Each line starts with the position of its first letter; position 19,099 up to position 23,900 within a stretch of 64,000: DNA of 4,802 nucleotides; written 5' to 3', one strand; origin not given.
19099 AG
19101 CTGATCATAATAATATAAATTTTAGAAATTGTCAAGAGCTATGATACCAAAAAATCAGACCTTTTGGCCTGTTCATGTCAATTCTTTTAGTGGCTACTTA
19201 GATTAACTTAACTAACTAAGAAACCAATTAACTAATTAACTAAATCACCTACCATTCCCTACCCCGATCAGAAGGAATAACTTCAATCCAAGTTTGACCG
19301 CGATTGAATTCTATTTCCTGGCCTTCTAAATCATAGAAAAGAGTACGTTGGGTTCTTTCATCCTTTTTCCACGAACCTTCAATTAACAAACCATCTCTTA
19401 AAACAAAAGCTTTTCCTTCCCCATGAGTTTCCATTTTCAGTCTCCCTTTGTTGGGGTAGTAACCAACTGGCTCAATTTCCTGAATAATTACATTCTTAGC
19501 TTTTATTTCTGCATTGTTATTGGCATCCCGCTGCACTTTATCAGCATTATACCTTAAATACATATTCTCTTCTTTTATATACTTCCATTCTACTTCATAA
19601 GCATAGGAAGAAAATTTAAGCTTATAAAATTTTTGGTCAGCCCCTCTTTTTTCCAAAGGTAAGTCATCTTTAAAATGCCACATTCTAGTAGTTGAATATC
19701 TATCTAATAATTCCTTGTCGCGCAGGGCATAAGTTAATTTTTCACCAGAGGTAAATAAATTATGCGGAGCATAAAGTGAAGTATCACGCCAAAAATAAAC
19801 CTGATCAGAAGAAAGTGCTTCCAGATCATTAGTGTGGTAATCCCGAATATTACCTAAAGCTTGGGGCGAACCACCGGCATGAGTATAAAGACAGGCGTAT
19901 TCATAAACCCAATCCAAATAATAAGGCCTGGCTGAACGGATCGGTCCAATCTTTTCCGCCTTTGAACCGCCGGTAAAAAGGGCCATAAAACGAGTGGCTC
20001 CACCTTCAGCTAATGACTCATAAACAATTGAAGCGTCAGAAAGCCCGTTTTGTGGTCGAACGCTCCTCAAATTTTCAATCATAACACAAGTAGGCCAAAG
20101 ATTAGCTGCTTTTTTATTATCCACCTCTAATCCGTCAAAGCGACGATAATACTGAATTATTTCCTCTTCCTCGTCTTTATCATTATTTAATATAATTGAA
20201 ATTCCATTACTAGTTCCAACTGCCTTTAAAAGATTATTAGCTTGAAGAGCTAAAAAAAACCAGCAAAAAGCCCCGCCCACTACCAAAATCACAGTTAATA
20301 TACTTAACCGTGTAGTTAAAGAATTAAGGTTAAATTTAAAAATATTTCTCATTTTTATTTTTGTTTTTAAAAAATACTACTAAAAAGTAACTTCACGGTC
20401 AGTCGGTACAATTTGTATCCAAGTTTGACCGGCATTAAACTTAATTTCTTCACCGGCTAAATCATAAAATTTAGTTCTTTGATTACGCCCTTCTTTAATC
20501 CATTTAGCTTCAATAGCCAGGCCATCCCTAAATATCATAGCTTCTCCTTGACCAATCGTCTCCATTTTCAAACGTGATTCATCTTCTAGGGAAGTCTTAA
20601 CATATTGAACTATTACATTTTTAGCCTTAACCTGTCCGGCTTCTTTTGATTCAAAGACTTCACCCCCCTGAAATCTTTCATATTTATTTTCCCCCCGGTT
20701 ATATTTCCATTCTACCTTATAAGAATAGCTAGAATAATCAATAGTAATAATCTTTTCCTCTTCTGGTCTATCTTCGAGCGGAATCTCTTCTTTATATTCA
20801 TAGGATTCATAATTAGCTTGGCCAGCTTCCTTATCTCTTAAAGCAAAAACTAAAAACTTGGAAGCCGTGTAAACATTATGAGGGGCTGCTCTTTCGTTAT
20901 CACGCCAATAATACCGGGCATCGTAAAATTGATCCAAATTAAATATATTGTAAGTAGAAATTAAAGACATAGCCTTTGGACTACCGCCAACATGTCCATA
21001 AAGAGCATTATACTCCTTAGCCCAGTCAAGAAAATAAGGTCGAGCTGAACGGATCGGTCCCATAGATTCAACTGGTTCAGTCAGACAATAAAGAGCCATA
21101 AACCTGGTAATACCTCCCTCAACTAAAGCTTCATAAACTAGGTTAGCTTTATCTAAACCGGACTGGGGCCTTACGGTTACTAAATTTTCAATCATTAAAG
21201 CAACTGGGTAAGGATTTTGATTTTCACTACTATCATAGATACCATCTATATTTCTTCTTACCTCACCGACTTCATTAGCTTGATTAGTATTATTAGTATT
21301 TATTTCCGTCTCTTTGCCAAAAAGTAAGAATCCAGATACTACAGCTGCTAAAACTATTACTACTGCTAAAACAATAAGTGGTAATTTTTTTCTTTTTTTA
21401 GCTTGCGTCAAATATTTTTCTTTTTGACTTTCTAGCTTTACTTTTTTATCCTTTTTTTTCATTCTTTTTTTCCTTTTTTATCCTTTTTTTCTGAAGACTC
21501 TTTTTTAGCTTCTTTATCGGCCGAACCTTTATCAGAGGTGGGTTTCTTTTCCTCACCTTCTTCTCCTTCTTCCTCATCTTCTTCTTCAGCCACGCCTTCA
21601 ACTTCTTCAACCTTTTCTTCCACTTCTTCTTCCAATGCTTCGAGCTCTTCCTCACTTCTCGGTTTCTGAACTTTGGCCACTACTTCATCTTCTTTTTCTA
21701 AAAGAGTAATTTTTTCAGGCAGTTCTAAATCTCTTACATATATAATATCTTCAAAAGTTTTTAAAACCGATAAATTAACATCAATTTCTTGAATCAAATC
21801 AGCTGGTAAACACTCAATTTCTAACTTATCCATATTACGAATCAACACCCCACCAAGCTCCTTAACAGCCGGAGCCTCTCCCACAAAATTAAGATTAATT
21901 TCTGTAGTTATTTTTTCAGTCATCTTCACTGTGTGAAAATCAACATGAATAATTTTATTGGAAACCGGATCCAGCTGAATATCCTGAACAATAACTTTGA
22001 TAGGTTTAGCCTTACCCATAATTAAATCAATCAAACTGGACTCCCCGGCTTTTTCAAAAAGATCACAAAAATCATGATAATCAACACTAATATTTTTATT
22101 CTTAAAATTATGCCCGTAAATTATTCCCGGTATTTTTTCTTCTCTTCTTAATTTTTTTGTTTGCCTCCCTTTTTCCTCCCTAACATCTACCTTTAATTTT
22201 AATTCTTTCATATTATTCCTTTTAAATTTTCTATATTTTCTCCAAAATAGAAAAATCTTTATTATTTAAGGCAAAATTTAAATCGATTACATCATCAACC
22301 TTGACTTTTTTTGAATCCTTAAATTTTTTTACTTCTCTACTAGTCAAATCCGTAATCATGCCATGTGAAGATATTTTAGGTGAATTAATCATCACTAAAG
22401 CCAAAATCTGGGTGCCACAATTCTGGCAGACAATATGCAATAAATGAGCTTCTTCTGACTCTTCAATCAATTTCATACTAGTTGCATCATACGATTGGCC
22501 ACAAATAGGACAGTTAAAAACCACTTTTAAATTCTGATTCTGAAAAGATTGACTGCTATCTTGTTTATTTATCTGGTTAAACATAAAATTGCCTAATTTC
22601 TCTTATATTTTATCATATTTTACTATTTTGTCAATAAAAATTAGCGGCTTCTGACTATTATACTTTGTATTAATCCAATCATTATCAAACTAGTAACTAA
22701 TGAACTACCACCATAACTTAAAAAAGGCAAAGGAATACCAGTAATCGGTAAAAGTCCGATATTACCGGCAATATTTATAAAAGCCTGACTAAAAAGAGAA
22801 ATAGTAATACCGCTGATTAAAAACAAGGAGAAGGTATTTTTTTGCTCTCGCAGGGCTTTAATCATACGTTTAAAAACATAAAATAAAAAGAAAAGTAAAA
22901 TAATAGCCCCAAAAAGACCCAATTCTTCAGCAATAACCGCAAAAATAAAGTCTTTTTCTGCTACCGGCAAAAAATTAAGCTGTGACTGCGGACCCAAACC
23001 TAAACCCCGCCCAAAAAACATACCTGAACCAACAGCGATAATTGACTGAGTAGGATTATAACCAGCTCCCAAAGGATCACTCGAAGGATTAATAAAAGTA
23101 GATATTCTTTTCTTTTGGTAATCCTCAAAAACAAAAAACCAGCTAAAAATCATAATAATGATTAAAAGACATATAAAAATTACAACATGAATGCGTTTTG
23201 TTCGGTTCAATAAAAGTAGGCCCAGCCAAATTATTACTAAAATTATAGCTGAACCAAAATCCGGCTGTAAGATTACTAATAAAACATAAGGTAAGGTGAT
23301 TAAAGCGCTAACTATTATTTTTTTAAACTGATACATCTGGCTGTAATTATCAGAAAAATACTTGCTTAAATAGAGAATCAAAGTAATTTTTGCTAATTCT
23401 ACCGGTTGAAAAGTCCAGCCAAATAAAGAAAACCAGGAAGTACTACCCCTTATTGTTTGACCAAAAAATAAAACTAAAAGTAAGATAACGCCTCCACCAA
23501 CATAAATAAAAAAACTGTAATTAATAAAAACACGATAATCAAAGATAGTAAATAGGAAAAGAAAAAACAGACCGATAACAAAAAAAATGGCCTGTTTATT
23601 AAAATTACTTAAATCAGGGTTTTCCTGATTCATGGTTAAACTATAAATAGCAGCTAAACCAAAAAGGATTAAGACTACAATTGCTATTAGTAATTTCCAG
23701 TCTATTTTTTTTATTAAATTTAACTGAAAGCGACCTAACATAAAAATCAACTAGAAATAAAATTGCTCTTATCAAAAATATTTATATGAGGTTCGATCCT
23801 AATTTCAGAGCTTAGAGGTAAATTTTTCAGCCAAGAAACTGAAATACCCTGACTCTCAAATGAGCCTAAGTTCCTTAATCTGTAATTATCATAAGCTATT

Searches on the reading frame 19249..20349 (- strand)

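Call 45: search_protein_families(library=pfam, proteins=[window:19249-20349:-], max_evalue=0.00001)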
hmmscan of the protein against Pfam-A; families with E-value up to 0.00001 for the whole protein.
window:19249-20349:- (366 aa): 2 families
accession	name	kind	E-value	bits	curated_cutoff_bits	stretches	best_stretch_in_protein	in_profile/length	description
PF11258.13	DUF3048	-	2.4e-42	145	25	1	74-212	4-145/148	Protein of unknown function (DUF3048) N-terminal domain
PF17479.7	DUF3048_C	-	4.6e-29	101.5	25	1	244-355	3-114/114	Protein of unknown function (DUF3048) C-terminal domain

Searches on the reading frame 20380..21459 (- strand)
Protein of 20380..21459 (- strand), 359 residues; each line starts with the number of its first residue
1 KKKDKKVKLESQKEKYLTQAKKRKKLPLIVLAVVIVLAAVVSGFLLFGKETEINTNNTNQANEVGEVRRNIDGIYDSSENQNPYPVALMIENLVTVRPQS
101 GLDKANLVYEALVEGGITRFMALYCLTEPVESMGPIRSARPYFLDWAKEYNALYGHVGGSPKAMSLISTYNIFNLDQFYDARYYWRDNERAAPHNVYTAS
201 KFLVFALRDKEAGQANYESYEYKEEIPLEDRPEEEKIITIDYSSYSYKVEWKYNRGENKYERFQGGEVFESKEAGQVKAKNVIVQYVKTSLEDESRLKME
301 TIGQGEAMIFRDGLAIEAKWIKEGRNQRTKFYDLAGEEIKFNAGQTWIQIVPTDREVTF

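Call 45: search_protein_families(library=pfam, proteins=[window:20380-21459:-], max_evalue=0.00001)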
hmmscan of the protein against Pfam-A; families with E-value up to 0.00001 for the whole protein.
window:20380-21459:- (359 aa): 2 families
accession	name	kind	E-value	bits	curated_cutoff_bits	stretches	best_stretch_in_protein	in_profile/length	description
PF11258.13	DUF3048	-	8.2e-42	143.3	25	1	78-205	9-140/148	Protein of unknown function (DUF3048) N-terminal domain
PF17479.7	DUF3048_C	-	4.7e-28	98.3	25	1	238-348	1-114/114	Protein of unknown function (DUF3048) C-terminal domain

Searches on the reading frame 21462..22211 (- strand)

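Call 68: search_protein_families(library=pfam, proteins=[window:21462-22211:-], max_evalue=0.00001)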
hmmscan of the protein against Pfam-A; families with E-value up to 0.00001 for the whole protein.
window:21462-22211:- (250 aa): 2 families
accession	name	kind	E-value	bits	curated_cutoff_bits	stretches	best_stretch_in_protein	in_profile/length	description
PF01386.24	Ribosomal_L25p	-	1.9e-22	80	23.6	1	6-92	1-82/82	Ribosomal L25p family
PF14693.11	Ribosomal_TL5_C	-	1.4e-21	77.1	27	1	100-185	1-84/84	Ribosomal protein TL5, C-terminal domain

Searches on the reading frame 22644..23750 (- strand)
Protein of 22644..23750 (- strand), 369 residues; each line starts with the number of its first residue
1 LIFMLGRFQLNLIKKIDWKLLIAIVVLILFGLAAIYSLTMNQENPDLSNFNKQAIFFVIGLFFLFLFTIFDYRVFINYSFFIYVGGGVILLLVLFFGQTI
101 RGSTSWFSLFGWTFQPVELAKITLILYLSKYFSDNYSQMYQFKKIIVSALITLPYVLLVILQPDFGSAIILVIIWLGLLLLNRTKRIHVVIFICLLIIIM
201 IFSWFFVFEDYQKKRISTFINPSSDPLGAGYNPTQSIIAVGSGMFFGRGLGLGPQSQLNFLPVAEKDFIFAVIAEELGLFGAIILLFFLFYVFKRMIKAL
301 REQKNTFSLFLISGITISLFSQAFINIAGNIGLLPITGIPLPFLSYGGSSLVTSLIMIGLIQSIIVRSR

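Call 21: search_protein_families(library=pfam, proteins=[window:22644-23750:-], max_evalue=0.001)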
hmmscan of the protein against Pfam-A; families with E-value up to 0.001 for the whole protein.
window:22644-23750:- (369 aa): 1 family
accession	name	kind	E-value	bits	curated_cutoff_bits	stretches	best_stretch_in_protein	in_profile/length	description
PF01098.24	FTSW_RODA_SPOVE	-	2.4e-85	287.1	26.4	1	20-366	3-352/356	Cell cycle protein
